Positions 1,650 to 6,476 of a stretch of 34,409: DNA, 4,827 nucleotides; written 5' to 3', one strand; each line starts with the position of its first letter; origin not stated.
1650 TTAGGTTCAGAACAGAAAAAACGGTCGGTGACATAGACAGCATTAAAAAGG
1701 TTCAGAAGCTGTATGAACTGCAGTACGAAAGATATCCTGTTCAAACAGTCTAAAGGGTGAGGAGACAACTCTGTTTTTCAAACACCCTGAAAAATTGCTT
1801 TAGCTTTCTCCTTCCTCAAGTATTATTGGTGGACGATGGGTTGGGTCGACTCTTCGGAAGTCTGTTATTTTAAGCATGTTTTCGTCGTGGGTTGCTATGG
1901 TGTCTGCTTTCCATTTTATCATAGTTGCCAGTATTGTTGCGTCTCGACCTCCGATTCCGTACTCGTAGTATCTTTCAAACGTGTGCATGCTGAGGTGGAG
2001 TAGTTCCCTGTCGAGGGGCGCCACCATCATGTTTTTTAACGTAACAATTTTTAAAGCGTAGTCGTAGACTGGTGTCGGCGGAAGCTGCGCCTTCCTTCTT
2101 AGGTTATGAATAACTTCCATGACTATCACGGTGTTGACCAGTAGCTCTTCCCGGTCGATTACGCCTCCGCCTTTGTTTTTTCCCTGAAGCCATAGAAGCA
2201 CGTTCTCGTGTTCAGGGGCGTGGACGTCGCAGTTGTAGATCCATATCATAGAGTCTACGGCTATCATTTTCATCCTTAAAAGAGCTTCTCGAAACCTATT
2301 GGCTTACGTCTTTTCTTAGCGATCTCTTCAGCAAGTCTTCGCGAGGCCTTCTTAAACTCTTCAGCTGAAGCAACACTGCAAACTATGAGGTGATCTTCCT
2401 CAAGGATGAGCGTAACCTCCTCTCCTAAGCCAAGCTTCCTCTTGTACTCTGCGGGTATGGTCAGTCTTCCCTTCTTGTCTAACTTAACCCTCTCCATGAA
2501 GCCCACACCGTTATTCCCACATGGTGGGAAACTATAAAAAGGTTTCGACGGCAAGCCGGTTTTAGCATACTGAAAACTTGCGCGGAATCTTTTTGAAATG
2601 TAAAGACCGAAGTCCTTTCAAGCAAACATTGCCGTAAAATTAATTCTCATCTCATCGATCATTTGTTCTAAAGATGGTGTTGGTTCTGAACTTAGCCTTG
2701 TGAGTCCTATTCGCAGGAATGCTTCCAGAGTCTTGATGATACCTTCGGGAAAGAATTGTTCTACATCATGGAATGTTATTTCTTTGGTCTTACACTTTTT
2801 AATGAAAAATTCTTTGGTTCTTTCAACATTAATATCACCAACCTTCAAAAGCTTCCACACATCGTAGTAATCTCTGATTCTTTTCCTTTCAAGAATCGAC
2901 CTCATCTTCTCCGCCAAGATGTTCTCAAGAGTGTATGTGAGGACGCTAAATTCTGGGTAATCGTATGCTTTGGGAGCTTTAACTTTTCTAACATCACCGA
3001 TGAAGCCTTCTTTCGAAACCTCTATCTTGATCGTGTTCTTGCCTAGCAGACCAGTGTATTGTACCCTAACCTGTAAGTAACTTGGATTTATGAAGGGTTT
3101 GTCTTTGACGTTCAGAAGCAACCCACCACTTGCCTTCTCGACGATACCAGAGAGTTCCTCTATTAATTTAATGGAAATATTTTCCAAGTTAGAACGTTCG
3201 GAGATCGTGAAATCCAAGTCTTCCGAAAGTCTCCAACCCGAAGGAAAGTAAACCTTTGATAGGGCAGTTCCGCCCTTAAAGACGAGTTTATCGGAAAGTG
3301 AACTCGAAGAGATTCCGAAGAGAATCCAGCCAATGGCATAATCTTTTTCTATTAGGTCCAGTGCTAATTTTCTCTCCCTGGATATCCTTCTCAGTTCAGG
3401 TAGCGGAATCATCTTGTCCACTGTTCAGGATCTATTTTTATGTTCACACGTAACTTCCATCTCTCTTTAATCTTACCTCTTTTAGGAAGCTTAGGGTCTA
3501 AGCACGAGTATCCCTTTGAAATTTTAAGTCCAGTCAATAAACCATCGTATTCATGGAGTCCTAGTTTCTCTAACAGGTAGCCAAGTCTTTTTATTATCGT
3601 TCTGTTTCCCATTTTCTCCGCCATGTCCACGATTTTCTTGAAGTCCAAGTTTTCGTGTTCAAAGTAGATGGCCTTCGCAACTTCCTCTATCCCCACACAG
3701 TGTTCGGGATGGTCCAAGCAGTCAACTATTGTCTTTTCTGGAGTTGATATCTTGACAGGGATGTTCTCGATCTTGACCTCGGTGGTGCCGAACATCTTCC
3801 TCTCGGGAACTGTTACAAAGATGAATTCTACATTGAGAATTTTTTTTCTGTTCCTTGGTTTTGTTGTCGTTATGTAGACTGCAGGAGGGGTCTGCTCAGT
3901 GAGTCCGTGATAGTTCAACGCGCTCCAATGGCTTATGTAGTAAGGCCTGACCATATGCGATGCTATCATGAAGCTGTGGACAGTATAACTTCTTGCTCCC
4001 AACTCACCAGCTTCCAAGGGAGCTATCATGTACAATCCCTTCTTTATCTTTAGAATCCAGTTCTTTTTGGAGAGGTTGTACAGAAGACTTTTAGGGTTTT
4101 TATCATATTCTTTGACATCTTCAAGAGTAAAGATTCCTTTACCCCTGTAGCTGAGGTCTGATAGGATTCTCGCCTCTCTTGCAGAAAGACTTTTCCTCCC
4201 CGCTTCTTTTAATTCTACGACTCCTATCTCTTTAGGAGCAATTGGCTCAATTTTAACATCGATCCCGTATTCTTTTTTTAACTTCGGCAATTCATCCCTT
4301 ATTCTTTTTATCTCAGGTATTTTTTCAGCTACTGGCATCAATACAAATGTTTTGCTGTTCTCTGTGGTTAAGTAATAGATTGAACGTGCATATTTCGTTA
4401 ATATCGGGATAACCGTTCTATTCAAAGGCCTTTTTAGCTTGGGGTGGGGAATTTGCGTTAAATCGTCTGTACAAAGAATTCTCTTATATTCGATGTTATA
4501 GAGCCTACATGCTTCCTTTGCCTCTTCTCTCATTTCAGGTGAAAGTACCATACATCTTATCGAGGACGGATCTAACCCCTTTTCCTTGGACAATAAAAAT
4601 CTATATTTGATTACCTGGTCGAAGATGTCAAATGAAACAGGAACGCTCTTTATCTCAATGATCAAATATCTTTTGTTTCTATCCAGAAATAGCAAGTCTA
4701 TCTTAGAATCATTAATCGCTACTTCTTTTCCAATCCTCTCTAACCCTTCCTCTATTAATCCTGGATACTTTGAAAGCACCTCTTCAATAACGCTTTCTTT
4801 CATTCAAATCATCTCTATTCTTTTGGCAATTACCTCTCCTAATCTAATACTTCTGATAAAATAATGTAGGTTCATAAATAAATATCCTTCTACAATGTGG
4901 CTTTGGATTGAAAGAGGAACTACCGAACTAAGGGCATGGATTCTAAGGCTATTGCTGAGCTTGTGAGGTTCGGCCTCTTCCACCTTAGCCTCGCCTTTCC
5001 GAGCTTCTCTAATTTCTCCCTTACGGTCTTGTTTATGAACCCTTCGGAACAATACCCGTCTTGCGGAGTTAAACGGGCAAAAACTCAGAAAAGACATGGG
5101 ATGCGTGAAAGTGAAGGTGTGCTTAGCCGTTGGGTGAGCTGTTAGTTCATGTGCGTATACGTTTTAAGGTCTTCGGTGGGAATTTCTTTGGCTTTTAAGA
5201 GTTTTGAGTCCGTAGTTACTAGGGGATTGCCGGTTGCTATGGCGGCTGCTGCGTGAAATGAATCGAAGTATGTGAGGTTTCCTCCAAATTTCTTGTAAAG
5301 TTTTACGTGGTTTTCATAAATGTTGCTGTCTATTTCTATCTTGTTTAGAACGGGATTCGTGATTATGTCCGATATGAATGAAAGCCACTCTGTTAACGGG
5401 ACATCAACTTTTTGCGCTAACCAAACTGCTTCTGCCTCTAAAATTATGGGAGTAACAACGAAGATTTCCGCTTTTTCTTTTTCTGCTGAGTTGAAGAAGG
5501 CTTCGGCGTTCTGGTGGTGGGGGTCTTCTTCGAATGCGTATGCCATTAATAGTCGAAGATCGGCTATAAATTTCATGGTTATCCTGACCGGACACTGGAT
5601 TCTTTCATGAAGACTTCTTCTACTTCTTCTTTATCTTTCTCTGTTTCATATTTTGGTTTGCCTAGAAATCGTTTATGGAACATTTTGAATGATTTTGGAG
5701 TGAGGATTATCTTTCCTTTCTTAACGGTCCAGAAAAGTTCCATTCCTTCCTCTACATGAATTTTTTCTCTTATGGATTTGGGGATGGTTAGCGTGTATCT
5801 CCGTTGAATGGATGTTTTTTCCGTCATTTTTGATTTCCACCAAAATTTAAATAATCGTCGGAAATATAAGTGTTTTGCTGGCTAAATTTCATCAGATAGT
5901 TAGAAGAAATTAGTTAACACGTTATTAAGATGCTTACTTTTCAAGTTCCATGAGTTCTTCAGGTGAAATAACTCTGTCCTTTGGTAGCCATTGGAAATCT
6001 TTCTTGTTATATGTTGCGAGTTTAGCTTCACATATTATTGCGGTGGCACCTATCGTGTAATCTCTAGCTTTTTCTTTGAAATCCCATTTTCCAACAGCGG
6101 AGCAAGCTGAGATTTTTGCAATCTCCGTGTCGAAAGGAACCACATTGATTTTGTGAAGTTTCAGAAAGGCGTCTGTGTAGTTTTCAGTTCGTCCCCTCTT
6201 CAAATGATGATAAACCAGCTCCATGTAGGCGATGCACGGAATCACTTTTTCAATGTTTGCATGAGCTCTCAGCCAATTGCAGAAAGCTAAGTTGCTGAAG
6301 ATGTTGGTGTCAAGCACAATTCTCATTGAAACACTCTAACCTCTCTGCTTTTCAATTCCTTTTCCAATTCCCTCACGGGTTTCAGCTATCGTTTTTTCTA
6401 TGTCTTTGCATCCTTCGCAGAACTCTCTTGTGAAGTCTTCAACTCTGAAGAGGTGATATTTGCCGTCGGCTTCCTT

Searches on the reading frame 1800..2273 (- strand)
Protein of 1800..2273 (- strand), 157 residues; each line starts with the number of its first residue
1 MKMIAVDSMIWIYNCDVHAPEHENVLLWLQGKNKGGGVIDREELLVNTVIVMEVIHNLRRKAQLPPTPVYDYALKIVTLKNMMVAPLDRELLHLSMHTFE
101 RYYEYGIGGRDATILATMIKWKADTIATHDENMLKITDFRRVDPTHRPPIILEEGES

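Call 87: search_protein_families(library=pfam, proteins=[window:1800-2273:-], max_evalue=0.01)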
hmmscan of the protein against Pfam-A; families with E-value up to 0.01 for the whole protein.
window:1800-2273:- (157 aa): 1 family
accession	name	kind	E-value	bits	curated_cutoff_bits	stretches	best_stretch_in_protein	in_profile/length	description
PF01850.27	PIN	-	9.4e-08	33.1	23.6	1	5-136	2-117/120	PIN domain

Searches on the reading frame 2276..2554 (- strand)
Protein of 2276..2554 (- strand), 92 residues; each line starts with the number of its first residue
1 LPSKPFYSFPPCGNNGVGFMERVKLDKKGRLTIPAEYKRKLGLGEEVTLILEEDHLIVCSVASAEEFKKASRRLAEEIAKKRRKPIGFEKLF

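Call 89: search_protein_families(library=pfam, proteins=[window:2276-2554:-], max_evalue=0.01)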
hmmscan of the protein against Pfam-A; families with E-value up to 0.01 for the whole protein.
window:2276-2554:- (92 aa): 2 families
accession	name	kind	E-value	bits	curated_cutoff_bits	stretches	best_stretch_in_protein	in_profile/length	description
PF02381.23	MraZ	-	7.1e-08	32.8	23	1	22-77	7-59/72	MraZ protein, putative antitoxin-like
PF04014.23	MazE_antitoxin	-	8.9e-05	22.8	24.7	1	23-61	2-43/48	Antidote-toxin recognition MazE, bacterial antitoxin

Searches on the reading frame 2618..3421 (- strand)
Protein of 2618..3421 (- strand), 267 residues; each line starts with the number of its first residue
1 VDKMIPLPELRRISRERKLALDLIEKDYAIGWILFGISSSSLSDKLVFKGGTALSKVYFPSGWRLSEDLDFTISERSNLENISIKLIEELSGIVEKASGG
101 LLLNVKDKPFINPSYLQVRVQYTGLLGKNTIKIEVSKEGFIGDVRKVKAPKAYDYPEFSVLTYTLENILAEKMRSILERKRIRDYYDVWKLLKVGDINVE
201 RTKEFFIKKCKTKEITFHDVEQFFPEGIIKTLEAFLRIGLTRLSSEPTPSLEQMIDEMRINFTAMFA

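Call 7: search_protein_families(library=pfam, proteins=[window:2618-3421:-], max_evalue=0.01)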
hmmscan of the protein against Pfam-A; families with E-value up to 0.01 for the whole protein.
window:2618-3421:- (267 aa): 1 family
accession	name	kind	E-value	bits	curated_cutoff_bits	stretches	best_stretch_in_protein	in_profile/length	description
PF08843.17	AbiEii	-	1.4e-34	120.6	22.5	1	32-215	1-191/238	Nucleotidyl transferase AbiEii toxin, Type IV TA system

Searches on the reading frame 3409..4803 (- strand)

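Call 7: search_protein_families(library=pfam, proteins=[window:3409-4803:-], max_evalue=0.01)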
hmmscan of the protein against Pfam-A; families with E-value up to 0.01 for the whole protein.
window:3409-4803:- (464 aa): 4 families
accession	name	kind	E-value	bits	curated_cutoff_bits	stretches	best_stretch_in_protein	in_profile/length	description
PF09407.15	AbiEi_1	-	1.4e-13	51.7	22.2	1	277-412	6-141/142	AbiEi antitoxin C-terminal domain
PF01939.22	NucS_C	-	3.2e-11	43.7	24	1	3-110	2-107/124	Endonuclease NucS C-terminal domain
PF13338.12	AbiEi_4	-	2.1e-07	31.4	25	1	215-260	4-48/49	Transcriptional regulator, AbiEi antitoxin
PF03749.19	SfsA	-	0.00057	20.2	22.8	1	3-56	4-56/138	Sugar fermentation stimulation protein RE domain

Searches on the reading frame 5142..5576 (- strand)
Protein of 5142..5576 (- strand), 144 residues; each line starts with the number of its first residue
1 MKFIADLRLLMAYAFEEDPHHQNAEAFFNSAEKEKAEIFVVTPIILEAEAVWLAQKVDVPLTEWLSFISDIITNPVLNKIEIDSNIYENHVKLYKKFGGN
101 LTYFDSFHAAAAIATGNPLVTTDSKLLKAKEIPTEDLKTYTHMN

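Call 87: search_protein_families(library=pfam, proteins=[window:5142-5576:-], max_evalue=0.01)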
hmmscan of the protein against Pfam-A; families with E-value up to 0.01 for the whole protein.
window:5142-5576:- (144 aa): 1 family
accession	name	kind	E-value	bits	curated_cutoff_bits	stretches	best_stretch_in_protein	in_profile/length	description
PF01850.27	PIN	-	1.7e-09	38.8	23.6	1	13-130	10-118/120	PIN domain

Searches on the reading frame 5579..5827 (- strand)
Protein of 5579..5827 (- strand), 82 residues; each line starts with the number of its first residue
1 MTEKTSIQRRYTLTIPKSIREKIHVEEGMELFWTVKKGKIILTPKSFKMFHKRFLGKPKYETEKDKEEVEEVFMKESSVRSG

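Call 89: search_protein_families(library=pfam, proteins=[window:5579-5827:-], max_evalue=0.01)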
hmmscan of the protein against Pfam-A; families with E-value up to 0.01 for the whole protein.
window:5579-5827:- (82 aa): 1 family
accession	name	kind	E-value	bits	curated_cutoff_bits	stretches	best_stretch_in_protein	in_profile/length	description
PF04014.23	MazE_antitoxin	-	2.9e-09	37.2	24.7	1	9-46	6-44/48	Antidote-toxin recognition MazE, bacterial antitoxin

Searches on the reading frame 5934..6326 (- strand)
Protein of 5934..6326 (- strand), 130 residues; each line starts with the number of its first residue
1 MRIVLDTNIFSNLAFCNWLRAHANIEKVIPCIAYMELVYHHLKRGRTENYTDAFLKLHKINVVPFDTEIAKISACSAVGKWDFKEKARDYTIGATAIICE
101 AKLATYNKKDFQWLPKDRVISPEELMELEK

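Call 87: search_protein_families(library=pfam, proteins=[window:5934-6326:-], max_evalue=0.01)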
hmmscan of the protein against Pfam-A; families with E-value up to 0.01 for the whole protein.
window:5934-6326:- (130 aa): 1 family
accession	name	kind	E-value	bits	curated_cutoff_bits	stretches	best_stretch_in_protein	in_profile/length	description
PF01850.27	PIN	-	1.3e-06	29.5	23.6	1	3-109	1-113/120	PIN domain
